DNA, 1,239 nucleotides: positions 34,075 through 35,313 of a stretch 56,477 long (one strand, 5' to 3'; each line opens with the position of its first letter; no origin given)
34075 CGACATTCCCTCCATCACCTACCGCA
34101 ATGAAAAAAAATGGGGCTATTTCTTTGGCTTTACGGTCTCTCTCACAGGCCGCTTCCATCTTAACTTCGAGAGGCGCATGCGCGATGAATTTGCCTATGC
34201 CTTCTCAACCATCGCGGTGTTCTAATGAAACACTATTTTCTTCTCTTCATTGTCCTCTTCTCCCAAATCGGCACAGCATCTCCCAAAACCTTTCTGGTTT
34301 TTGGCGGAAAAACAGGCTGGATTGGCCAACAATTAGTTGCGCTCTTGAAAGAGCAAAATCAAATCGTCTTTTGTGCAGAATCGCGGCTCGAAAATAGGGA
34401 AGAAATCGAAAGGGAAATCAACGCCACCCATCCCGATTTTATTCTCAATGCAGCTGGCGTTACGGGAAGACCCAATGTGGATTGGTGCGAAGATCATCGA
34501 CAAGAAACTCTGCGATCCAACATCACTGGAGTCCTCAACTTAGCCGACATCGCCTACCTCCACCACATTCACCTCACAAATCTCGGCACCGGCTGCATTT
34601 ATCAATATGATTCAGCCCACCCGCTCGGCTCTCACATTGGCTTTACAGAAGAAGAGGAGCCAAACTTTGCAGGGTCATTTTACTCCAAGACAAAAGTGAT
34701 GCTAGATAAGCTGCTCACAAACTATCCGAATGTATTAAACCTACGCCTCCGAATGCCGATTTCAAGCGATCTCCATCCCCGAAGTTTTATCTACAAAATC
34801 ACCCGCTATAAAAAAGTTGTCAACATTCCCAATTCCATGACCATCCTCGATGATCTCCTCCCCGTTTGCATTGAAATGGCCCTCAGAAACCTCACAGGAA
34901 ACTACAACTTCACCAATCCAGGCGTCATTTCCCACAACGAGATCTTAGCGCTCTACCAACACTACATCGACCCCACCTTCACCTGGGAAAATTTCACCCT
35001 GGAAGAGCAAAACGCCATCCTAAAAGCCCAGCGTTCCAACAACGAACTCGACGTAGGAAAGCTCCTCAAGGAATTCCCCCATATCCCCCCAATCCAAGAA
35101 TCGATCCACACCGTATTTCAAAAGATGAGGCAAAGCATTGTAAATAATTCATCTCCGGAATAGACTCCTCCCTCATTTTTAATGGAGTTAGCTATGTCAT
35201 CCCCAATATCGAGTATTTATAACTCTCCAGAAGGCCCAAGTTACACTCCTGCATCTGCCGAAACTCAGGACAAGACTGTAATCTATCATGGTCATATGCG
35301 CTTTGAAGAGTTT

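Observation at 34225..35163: Plant/eukaryote-type rhamnose 3,5-epimerase/4-reductase carrying a signal peptide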

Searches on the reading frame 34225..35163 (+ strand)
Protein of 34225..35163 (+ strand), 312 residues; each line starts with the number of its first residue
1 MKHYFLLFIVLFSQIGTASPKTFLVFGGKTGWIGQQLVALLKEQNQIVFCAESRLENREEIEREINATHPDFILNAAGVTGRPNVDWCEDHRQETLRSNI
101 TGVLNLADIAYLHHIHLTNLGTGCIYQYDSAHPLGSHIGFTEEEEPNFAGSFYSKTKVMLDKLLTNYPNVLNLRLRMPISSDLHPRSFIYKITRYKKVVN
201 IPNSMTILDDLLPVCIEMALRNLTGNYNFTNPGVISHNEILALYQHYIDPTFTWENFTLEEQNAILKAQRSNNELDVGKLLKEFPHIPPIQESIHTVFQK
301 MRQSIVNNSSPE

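Call 3: search_protein_families(library=pfam, proteins=[window:34225-35163:+], max_evalue=0.01)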
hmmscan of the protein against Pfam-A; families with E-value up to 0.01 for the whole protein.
window:34225-35163:+ (312 aa): 5 families
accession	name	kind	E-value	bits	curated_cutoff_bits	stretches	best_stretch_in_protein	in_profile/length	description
PF01370.27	Epimerase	-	9.9e-14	51.8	20.9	1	28-168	5-157/240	NAD dependent epimerase/dehydratase family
PF04321.23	RmlD_sub_bind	-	7.4e-12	45.4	27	1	25-165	4-137/287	RmlD substrate binding domain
PF16363.11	GDP_Man_Dehyd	-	0.00094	19.2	27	1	47-173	53-173/332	GDP-mannose 4,6 dehydratase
PF02719.21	Polysacc_synt_2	-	0.0051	16.5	20.2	1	52-115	60-120/293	Polysaccharide biosynthesis protein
PF03808.19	Glyco_tran_WecG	-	0.0079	16.5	27.4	0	8-95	32-120/168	Glycosyl transferase WecG/TagA/CpsF family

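Call 4: search_protein_families(library=ncbifam, proteins=[window:34225-35163:+], max_evalue=0.01)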
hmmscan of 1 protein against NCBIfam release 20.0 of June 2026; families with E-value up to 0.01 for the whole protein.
window:34225-35163:+ (312 aa): 4 families
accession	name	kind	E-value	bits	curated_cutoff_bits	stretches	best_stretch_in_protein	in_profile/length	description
TIGR01214.1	rmlD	equivalog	2.4e-12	46.5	224.05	1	24-168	3-139/285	dTDP-4-dehydrorhamnose reductase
NF041015.1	UDPsulfquin_syn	equivalog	4e-05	22.8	575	1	44-173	65-202/384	UDP-sulfoquinovose synthase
NF047922.1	GDPFucSynFcl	equivalog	0.00026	20.5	500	1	27-158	8-139/308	GDP-L-fucose synthase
TIGR01777.1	yfcH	hypoth_equivalog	0.00031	20.4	207.35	1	25-108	2-95/292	TIGR01777 family oxidoreductase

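Call 5: search_solved_structures(query=window:34225-35163:+, show_alignments=2)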
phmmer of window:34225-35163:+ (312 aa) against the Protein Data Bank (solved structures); distinct sequences matched with E-value up to 0.001: 4.
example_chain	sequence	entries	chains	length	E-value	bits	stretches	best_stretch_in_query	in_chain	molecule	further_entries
4qqr_A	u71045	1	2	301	1e-110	373.2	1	18-302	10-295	3,5-epimerase/4-reductase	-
7jid_A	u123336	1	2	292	2.1e-71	244.1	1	23-302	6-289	UDP-L-Rhamnose Synthase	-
4tqg_A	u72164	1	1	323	3.2e-05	26.8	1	57-174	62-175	Putative dTDP-d-glucose 4 6-dehydratase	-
9gpi_D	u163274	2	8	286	0.00017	24.3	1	21-177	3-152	dTDP-4-dehydrorhamnose reductase, putative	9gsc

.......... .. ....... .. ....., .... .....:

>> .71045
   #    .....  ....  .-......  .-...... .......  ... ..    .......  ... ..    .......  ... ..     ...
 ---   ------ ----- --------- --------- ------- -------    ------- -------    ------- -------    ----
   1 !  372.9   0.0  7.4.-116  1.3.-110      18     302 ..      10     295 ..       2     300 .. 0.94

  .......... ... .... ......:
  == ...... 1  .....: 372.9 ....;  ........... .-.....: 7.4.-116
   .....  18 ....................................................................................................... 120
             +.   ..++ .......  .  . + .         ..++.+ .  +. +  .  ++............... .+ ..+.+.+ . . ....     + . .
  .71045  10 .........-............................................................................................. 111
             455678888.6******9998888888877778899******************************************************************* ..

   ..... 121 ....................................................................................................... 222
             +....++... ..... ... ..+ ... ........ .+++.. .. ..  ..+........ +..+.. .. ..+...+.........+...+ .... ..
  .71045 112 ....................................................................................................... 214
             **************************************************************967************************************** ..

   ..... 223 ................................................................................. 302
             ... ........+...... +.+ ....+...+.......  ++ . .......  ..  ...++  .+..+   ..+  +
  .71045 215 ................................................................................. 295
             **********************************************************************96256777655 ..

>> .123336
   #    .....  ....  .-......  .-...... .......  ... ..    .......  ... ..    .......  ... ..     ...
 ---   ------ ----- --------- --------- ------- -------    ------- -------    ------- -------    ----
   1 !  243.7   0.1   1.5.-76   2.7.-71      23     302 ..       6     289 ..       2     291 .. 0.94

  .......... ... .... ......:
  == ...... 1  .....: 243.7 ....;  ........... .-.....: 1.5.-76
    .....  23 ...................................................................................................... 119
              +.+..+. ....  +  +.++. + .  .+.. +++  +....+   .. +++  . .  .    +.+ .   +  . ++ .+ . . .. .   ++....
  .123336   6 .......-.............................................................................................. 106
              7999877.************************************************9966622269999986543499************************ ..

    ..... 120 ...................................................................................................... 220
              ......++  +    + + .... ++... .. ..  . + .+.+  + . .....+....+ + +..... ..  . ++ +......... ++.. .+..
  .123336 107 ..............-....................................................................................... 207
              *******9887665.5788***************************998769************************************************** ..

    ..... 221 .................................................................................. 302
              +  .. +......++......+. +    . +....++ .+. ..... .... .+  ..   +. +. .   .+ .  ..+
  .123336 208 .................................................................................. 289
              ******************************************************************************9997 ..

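Call 6: find_homologous_proteins(query=window:34225-35163:+, max_evalue=1e-20)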
Query window:34225-35163:+ (312 aa): 5483 proteins with E <= 1e-20 among 8000 candidates; the best 120 are listed.
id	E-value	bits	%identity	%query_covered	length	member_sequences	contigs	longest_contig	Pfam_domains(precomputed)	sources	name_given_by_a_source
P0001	6.5e-197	671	93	100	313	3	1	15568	PF04321.24,PF01370.28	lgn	-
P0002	4.7e-156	537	53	91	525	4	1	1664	PF04321.24,PF01370.28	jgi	-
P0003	9.1e-156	536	54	91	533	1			PF04321.24,PF02719.22,PF01370.28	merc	-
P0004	2.3e-152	525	76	94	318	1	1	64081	PF04321.24,PF16363.12,PF01370.28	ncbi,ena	-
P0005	1.3e-151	522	73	97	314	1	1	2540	PF04321.24,PF01370.28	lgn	-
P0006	3.7e-151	521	74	98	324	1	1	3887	PF04321.24,PF01370.28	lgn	-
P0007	6.0e-151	520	73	97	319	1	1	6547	PF04321.24,PF01370.28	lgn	-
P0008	1.1e-150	519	78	91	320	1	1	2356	PF04321.24,PF16363.12,PF01370.28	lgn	-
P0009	1.8e-150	519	73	98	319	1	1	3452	PF04321.24,PF01370.28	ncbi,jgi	jgi:dTDP-4-dehydrorhamnose reductase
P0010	2.3e-150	518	74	95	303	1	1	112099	PF04321.24,PF16363.12,PF02719.22,PF01370.28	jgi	-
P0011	6.2e-148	510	52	91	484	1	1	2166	PF04321.24,PF01370.28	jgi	-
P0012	7.7e-148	510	71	96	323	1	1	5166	PF04321.24,PF02719.22,PF01370.28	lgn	-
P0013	1.0e-147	510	71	97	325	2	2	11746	PF04321.24,PF01370.28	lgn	-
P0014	1.5e-147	509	70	99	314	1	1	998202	PF04321.24,PF01370.28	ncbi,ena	-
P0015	2.0e-147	509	74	95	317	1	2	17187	PF04321.24,PF01370.28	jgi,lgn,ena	-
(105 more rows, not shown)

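Call 12: find_related_loci(query=window:34225-35163:+, collection=genome_contigs, flank=6000)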
Query window:34225-35163:+ (312 aa) in genome_contigs; peptide patterns used: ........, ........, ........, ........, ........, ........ (x = any residue, [..] = any of these).
330 stretches matched a pattern; 261 encode a relative of the query (tblastn E <= 1e-3); the best 80 are kept; 80 distinct loci.
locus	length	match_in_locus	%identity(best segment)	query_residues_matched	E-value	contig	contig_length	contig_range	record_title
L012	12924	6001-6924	70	5-312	7e-153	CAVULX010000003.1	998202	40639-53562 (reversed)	MAG: uncultured Parachlamydiaceae bacterium isolate MFD06435.bin.2.181 genome assembly, contig: contig_46148, whole geno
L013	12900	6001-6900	69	4-301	1e-145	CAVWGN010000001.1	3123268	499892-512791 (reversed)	MAG: uncultured Chlamydiae bacterium isolate MFD04580.bin.1.87 genome assembly, contig: contig_17084, whole genome shotg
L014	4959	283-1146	72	19-306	9e-147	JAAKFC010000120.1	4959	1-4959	MAG: Chlamydiae bacterium isolate K1000_chlam_3 K1000chlam3_120, whole genome shotgun sequence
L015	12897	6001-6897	72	1-301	1e-143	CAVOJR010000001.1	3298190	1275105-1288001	MAG: uncultured Chlamydiae bacterium isolate MFD00082.bin.1.23 genome assembly, contig: contig_10752, whole genome shotg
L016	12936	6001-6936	70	1-301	2e-139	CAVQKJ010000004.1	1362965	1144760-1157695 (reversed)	MAG: uncultured Chlamydiae bacterium isolate MFD00008.bin.3.143 genome assembly, contig: contig_22723, whole genome shot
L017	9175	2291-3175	70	1-294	1e-138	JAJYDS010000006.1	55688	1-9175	MAG: bacterium isolate DBS1-1.bin112 NODE_802_length_55688_cov_2.915120, whole genome shotgun sequence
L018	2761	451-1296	69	21-304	7e-145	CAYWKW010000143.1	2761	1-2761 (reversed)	MAG TPA_asm: uncultured bacterium isolate SRP200132_co2_218 genome assembly, contig: NODE_62658_length_2761_cov_8.818551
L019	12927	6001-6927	66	1-308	6e-135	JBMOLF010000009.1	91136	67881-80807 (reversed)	MAG: Candidatus Dependentiae bacterium isolate Betzabe_MAG017 MAG017_9, whole genome shotgun sequence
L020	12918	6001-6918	63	5-310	9e-134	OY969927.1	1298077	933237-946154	MAG: uncultured Candidatus Babeliaceae bacterium isolate MFD01476.bin.c.8 genome assembly, chromosome: 1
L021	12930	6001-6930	64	1-304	1e-133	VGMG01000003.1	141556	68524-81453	MAG: Chlamydiae bacterium isolate K_DeepCast_35m_m2_204 K_DeepCast_35m_m2_204_Ga0194129_10000144, whole genome shotgun s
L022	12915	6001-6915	64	1-301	3e-132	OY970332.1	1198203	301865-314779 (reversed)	MAG: uncultured bacterium isolate MFD05580.bin.2.45 genome assembly, chromosome: 1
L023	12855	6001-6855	68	21-305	8e-132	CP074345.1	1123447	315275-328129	MAG: Vermiphilus pyriformis isolate TW-EDP1-1 chromosome, complete genome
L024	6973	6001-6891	65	5-305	1e-131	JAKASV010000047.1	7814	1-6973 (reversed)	MAG: bacterium isolate YP1.bin78 NODE_7734_length_7814_cov_9.160401, whole genome shotgun sequence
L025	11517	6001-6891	64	3-301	1e-131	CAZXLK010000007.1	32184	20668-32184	MAG TPA_asm: uncultured bacterium isolate SRP200132_co1_526 genome assembly, contig: NODE_2353_length_32184_cov_7.979676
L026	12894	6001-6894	63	6-303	1e-131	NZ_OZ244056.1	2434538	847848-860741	MAG: Simkania sp. isolate 4bf22539-4948-455f-9ad4-f3850cc35ef8 chromosome 1, complete sequence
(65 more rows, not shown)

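Call 26: search_protein_representatives(protein=window:34225-35163:+)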
Query: 312 residues. Proteins with E-value up to 0.001 (for the whole library): 2968; up to 1e-10: 1837; up to 1e-30: 542. The best 150 are listed.
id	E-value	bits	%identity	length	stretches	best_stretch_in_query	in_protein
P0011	2.0e-148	510.3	57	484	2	22-306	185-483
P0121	2.8e-128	444.1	67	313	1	20-303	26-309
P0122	6.0e-103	360.9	59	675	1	22-302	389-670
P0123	1.0e-102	360.1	50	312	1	6-303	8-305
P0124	3.7e-102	358.3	57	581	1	20-305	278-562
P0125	6.9e-102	357.4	55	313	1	21-303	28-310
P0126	5.3e-101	354.5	58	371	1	23-305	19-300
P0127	1.9e-91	323.1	55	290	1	25-304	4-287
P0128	2.3e-91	322.8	49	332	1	17-302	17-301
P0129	3.0e-90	319.2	53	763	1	22-303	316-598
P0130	2.1e-89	316.4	53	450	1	24-308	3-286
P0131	3.4e-86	305.9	58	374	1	19-263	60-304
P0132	2.6e-85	303.0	57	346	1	22-309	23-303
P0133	2.5e-84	299.7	57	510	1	23-303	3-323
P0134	1.1e-83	297.6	53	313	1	23-303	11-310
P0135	1.3e-83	297.4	52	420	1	22-307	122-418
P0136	6.8e-83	295.0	52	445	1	21-307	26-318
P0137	3.0e-81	289.6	48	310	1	23-308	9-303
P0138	1.9e-80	287.0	49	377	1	26-311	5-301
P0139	4.1e-80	285.9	51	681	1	19-302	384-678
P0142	4.0e-79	282.6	50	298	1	26-306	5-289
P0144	4.3e-76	272.7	48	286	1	23-298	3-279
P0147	8.3e-74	265.2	47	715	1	21-281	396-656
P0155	7.4e-71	255.5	54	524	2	123-273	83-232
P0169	3.5e-65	236.9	42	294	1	18-287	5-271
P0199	2.7e-59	217.5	46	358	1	20-290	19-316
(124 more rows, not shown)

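Call 37: list_cluster_members(proteins=[P0122, P0124, P0126, P0129, P0132, P0135, P0139, P0155, P0169, P0199])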
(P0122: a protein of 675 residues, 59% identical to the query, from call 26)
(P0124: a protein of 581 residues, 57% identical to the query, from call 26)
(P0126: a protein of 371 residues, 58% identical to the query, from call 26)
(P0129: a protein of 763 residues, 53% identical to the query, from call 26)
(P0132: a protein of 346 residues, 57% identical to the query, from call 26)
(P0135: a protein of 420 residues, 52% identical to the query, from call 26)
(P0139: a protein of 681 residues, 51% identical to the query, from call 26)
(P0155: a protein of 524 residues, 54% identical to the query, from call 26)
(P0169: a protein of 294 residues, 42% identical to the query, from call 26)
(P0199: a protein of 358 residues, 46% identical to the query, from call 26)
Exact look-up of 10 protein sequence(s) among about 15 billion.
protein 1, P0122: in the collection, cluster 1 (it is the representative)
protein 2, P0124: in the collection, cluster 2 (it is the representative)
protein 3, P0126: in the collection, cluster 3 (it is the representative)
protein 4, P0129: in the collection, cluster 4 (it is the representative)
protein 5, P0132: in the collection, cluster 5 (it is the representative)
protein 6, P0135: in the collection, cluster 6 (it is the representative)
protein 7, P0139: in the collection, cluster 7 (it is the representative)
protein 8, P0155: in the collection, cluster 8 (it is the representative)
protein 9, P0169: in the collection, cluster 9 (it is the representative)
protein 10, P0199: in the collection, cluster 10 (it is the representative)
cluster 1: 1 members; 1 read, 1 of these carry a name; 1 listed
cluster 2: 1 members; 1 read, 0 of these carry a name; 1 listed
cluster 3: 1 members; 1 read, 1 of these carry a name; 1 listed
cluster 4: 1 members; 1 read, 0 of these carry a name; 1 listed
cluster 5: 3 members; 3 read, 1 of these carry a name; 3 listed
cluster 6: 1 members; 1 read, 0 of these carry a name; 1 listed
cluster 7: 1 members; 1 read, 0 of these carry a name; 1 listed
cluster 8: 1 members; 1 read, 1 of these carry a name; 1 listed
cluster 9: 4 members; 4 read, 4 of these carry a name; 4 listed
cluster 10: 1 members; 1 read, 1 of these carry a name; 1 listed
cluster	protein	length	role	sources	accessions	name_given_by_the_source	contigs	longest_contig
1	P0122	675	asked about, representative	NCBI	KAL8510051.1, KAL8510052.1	hypothetical protein ACS0TY_017035 [Phlomoides rotata]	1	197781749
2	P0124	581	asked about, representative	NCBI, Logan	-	-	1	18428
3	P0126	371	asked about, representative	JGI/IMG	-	dTDP-4-dehydrorhamnose reductase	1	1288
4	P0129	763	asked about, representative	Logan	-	-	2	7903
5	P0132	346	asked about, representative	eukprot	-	CAMPEP_0171566726 /NCGR_PEP_ID=MMETSP0961-20121227/734_1 /TAXON_ID=87120 ...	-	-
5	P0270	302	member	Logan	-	-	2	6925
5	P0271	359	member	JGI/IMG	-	-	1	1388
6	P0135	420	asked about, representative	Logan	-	-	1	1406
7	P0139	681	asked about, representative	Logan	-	-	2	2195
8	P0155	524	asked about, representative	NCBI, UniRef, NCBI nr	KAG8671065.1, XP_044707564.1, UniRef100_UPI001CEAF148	hypothetical protein FPOAC1_004302 [Fusarium poae] | hypothetical protein n=1 Tax=Fusarium poae TaxID=36050 RepID=UPI001CEAF148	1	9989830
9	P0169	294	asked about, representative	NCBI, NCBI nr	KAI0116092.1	NAD(P)-binding protein [Hypoxylon sp. NC0597]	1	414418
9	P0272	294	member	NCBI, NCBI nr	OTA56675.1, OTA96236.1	epimerase/hydratase [Hypoxylon sp. EC38]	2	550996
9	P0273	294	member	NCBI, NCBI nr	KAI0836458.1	NAD(P)-binding protein [Hypoxylon sp. FL0890]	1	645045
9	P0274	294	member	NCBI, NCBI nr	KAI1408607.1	NAD(P)-binding protein [Hypoxylon sp. FL1857]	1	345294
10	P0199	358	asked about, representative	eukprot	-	snap_masked-scaffold_9-processed-gene-0.10-mRNA-1 protein AED:0.31 eAED:0.32 ...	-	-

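Call 38: list_cluster_members(proteins=[P0127, P0130, P0133, P0138, P0142, P0144, P0134, P0137, P0136, P0147])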
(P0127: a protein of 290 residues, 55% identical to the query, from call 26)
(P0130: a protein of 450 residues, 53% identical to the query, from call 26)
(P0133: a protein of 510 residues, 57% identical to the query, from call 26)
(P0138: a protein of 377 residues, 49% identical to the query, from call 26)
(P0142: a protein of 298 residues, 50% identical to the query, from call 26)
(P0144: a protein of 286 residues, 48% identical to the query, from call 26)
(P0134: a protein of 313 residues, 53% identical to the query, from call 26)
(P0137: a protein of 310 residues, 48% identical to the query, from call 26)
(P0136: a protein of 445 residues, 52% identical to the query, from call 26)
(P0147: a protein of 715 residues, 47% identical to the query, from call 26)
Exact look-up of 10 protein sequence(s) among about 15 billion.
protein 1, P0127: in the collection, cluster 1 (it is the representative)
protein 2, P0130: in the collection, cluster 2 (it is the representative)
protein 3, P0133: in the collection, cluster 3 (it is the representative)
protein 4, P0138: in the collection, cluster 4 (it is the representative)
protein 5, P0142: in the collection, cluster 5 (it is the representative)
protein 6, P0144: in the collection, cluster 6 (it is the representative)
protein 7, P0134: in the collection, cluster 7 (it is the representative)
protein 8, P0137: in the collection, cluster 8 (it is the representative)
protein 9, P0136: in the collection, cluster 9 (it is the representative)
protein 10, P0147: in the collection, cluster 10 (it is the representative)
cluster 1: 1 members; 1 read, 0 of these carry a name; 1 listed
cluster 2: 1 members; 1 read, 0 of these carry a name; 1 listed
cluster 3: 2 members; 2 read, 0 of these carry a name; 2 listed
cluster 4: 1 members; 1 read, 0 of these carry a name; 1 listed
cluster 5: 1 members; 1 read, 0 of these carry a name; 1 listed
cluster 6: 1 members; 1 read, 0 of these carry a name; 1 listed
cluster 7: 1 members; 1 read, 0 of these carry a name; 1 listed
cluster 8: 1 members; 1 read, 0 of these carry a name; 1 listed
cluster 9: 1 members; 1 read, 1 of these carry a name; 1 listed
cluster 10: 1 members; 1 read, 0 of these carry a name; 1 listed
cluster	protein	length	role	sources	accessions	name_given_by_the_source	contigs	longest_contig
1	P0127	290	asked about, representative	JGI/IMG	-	-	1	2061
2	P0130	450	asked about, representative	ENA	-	-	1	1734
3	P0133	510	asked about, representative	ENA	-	-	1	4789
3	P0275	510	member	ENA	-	-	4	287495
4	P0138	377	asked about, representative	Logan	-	-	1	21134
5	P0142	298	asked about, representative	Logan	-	-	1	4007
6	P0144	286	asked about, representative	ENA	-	-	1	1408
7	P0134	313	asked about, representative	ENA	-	-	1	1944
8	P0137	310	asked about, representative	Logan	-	-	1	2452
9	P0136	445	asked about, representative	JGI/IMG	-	dTDP-4-dehydrorhamnose reductase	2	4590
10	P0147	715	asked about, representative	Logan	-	-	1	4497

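Call 40: find_encoding_contigs(protein=P0001, flank=8000, max_places=3)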
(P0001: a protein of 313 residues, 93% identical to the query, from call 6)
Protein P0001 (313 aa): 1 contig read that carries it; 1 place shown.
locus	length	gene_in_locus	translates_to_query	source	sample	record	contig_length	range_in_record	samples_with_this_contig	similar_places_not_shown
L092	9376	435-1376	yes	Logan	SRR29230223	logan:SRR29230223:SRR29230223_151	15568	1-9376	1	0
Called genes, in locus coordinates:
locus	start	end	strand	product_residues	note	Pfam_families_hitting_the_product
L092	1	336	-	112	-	?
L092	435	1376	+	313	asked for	PF01370:Epimerase, PF04321:RmlD_sub_bind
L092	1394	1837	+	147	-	-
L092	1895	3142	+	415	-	PF01743:PolyA_pol, PF12627:PolyA_pol_RNAbd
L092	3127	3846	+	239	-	PF11019:DUF2608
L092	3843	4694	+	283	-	-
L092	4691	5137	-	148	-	-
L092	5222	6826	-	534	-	PF00672:HAMP, PF07228:SpoIIE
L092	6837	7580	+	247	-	PF22435:MRM3-like_sub_bind (weak), PF00588:SpoU_methylase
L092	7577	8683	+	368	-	PF03193:RsgA_GTPase, PF01926:MMR_HSR1 (weak)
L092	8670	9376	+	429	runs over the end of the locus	PF03952:Enolase_N, PF00113:Enolase_C, PF13378:MR_MLE_C (weak)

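Call 70: predict_structure(alignment_id=A1)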
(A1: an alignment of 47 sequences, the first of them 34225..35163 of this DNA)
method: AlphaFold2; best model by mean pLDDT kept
length: 312 residues; sequences in the alignment: 47
mean_pLDDT: 93.8   pTM: 0.89
mean pLDDT of the five models: 93.8, 93.1, 91.8, 91.4, 91.2
residues with pLDDT >= 90: 273; 70-90: 25; 50-70: 13; < 50: 1
segments of 3 or more residues with pLDDT < 50: none
pLDDT, mean of each block of 10 residues (from residue 1): 70 75 97 97 98 97 98 89 81 93 98 99 95 97 97 95 98 97 93 93 98 99 98 98 98 94 90 98 98 98 90 52
secondary structure, 60 per line:
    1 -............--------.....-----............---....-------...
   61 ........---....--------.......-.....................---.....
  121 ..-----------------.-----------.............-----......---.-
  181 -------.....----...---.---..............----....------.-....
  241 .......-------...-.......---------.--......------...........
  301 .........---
elements in order: H2-13 E22-26 H32-43 E47-50 H58-68 E72-75 H84-90 H92-112 E116-122 H152-164 E170-175 H188-192 E197-199 H208-220 E225-228 H237-247 E255-257 H259-265 H278-283 H290-309

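Call 73: fold_search(model_id=the predicted structure, library=pdb)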
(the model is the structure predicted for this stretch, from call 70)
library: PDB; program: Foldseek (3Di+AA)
matches with E <= 10: 1756; with E <= 0.001: 713
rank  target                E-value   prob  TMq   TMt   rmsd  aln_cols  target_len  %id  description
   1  4qqr_A                5.4e-39  1.00  0.81  0.92   2.3       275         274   58  Structural insight into nucleotide rhamnose synthase/epimerase-reductase from Arabidopsis thaliana (released 2015-07-01)
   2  4qqr_B                4.1e-38  1.00  0.82  0.95   1.4       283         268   55  Structural insight into nucleotide rhamnose synthase/epimerase-reductase from Arabidopsis thaliana (released 2015-07-01)
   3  7jid_B                1.3e-35  1.00  0.86  0.94   1.8       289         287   44  Crystal structure of the L780 UDP-rhamnose synthase from Acanthamoeba polyphaga mimivirus (released 2020-08-26)
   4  7jid_A                4.8e-34  1.00  0.85  0.92   1.8       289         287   45  Crystal structure of the L780 UDP-rhamnose synthase from Acanthamoeba polyphaga mimivirus (released 2020-08-26)
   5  8g22                  7.4e-17  1.00  0.75  0.81   3.3       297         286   20  Crystal Structure of the dTDP-4-dehydrorhamnose Reductase from Streptococcus pneumoniae. (released 2023-02-22)
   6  3sc6_D                8.4e-17  1.00  0.76  0.83   3.1       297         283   18  2.65 Angstrom resolution crystal structure of dTDP-4-dehydrorhamnose reductase (rfbD) from Bacillus anthracis str. Ame (released 2011-06-22)
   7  3sc6_B                1.2e-16  1.00  0.77  0.85   2.7       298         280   18  2.65 Angstrom resolution crystal structure of dTDP-4-dehydrorhamnose reductase (rfbD) from Bacillus anthracis str. Ame (released 2011-06-22)
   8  5u9c_D                1.6e-16  1.00  0.73  0.77   4.2       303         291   20  1.9 Angstrom Resolution Crystal Structure of dTDP-4-dehydrorhamnose Reductase from Yersinia enterocolitica (released 2016-12-28)
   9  1vl0_A                1.8e-16  1.00  0.76  0.83   2.8       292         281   18  CRYSTAL STRUCTURE OF A DTDP-4-DEHYDRORHAMNOSE REDUCTASE, RFBD ORTHOLOG (CA_C2315) FROM CLOSTRIDIUM ACETOBUTYLICUM ATCC (released 2004-08-17)
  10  3sc6_A                2.7e-16  1.00  0.76  0.84   2.9       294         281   18  2.65 Angstrom resolution crystal structure of dTDP-4-dehydrorhamnose reductase (rfbD) from Bacillus anthracis str. Ame (released 2011-06-22)
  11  5u9c_B                4.7e-16  1.00  0.73  0.78   3.9       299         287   20  1.9 Angstrom Resolution Crystal Structure of dTDP-4-dehydrorhamnose Reductase from Yersinia enterocolitica (released 2016-12-28)
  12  3sc6_C                6.3e-16  1.00  0.76  0.84   2.8       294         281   18  2.65 Angstrom resolution crystal structure of dTDP-4-dehydrorhamnose reductase (rfbD) from Bacillus anthracis str. Ame (released 2011-06-22)
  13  1vl0_B                6.7e-16  1.00  0.75  0.83   2.9       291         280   19  CRYSTAL STRUCTURE OF A DTDP-4-DEHYDRORHAMNOSE REDUCTASE, RFBD ORTHOLOG (CA_C2315) FROM CLOSTRIDIUM ACETOBUTYLICUM ATCC (released 2004-08-17)
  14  5u9c_A                8.6e-16  1.00  0.72  0.77   4.0       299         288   20  1.9 Angstrom Resolution Crystal Structure of dTDP-4-dehydrorhamnose Reductase from Yersinia enterocolitica (released 2016-12-28)
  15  4wpg                  1.1e-15  1.00  0.76  0.82   3.0       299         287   17  Group A Streptococcus GacA is an essential dTDP-4-dehydrorhamnose reductase (RmlD) (released 2015-09-09)
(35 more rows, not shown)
